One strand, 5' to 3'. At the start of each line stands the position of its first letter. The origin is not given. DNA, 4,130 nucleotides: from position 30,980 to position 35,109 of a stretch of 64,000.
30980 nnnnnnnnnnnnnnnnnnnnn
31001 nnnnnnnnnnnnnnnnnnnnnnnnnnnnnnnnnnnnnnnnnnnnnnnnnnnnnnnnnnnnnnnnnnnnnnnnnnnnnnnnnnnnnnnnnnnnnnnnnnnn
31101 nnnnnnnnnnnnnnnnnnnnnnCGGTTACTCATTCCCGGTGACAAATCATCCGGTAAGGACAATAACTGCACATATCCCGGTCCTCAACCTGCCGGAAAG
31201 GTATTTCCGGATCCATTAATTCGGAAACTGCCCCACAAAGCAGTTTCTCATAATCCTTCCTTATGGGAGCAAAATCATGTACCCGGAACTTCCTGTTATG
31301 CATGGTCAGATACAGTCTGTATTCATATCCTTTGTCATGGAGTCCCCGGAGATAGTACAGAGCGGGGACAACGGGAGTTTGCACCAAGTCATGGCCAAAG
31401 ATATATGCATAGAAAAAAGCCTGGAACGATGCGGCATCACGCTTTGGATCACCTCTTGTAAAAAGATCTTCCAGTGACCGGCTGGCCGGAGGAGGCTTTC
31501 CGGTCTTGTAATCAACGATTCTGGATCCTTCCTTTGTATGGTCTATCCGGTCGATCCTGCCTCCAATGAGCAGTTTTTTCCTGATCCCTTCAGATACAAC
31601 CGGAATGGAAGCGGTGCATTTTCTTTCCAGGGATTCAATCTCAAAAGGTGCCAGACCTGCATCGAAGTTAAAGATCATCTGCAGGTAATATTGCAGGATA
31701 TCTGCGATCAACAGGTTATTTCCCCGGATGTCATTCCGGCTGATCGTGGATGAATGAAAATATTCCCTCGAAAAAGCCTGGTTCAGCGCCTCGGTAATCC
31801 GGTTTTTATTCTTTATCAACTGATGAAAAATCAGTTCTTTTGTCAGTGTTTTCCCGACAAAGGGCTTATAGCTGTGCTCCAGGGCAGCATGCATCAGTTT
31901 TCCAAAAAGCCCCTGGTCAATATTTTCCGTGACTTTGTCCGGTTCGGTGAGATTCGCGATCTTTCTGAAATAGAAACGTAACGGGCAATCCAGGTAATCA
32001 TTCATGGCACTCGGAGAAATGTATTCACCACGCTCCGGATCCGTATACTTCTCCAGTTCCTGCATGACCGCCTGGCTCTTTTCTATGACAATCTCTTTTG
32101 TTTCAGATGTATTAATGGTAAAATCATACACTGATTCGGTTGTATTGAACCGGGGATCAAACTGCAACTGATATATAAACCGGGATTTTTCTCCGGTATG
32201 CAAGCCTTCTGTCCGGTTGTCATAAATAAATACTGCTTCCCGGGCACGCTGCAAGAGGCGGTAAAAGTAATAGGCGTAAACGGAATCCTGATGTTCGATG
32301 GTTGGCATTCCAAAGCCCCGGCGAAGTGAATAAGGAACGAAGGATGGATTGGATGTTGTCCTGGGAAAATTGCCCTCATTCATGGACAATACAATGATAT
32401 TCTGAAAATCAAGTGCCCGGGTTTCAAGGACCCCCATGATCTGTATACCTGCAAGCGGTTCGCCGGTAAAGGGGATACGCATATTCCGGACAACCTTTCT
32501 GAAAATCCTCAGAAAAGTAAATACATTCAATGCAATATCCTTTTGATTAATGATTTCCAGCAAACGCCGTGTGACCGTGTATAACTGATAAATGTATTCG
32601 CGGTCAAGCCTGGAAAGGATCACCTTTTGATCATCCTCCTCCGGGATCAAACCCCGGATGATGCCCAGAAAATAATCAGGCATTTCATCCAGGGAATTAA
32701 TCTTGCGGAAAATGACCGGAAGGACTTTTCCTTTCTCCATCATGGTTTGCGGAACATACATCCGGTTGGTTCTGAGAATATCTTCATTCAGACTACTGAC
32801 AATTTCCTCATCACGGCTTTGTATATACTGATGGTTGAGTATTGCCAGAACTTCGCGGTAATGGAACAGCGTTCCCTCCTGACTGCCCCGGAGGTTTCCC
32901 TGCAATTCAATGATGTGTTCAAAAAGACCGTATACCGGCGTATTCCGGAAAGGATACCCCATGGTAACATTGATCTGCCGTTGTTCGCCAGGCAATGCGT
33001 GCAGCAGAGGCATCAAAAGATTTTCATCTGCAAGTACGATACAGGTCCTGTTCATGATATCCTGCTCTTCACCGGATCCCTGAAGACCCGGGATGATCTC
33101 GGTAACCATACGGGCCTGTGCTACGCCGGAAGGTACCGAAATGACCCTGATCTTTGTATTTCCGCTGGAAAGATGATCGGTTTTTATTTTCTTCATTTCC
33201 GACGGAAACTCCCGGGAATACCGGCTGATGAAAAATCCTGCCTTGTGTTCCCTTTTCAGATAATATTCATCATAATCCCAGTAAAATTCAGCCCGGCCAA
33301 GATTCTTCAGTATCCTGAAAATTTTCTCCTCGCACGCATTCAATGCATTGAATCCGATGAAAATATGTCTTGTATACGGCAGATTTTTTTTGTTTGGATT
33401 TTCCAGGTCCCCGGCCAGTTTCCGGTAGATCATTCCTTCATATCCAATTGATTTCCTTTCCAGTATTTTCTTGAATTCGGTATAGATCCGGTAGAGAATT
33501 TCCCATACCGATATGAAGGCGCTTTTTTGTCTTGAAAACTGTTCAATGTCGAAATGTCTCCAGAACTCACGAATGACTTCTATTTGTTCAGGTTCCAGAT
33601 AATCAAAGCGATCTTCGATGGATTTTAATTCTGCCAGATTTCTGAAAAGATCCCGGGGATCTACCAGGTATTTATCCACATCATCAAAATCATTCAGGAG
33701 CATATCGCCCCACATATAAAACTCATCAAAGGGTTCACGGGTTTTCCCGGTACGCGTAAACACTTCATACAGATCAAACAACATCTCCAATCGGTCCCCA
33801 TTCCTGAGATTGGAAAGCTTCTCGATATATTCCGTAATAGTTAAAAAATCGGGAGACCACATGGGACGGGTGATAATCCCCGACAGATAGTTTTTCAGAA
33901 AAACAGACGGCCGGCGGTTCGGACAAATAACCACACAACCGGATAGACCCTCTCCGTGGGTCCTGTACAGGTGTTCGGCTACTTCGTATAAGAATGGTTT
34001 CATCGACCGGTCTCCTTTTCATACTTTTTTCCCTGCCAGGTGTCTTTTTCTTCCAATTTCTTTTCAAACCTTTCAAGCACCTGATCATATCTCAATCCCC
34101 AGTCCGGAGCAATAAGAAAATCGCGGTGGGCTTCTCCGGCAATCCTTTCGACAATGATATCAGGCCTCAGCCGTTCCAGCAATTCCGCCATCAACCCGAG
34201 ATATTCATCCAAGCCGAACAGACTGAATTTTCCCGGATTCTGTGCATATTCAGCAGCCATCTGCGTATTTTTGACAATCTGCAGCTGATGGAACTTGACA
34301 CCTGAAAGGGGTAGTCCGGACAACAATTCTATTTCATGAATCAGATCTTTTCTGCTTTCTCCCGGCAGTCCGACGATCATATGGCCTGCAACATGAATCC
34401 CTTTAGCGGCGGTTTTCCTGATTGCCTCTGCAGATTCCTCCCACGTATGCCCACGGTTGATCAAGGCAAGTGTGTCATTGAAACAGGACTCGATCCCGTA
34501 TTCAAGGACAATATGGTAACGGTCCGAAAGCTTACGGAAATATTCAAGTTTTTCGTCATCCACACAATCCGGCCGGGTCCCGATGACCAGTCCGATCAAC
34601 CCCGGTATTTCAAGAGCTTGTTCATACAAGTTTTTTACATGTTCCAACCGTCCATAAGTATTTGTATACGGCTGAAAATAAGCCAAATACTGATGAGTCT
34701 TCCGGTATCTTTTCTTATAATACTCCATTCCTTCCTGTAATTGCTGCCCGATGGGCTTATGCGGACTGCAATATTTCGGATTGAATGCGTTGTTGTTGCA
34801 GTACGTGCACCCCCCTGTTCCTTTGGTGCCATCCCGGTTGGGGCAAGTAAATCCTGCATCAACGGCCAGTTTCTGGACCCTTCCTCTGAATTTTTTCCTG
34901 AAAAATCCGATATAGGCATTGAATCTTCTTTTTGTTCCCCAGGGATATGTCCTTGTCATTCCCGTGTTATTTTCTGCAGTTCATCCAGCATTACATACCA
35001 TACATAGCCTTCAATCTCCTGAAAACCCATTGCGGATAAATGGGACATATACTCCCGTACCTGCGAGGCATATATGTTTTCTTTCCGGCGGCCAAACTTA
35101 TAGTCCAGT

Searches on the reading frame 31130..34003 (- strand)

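Call 10: search_protein_families(library=pfam, max_evalue=0.00001, proteins=[window:31130-34003:-])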
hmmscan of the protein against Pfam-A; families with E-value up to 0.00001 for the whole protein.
window:31130-34003:- (957 aa): 1 family
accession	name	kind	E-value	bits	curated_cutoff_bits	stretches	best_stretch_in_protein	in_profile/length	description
PF12705.13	PDDEXK_1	-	1.3e-33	117.4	22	1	662-955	2-247/247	PD-(D/E)XK nuclease superfamily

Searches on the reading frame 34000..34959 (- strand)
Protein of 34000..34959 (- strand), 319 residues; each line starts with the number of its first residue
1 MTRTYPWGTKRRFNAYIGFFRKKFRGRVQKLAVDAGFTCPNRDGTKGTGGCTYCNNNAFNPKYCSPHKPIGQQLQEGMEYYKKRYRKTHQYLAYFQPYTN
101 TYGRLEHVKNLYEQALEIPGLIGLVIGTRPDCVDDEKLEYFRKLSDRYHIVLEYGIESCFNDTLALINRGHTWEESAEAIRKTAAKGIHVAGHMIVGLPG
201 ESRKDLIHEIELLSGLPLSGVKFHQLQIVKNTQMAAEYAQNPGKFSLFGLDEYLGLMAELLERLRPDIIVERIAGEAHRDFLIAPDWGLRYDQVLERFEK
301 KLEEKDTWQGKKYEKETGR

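Call 10: search_protein_families(library=pfam, max_evalue=0.00001, proteins=[window:34000-34959:-])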
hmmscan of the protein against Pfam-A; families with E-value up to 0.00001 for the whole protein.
window:34000-34959:- (319 aa): 2 families
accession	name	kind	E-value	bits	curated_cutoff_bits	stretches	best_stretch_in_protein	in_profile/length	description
PF16199.10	Radical_SAM_C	-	2.8e-22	79.1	31.9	1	219-304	2-85/85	Radical_SAM C-terminal domain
PF04055.27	Radical_SAM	-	5.7e-17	62.8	29.5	1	48-213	8-166/166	Radical SAM superfamily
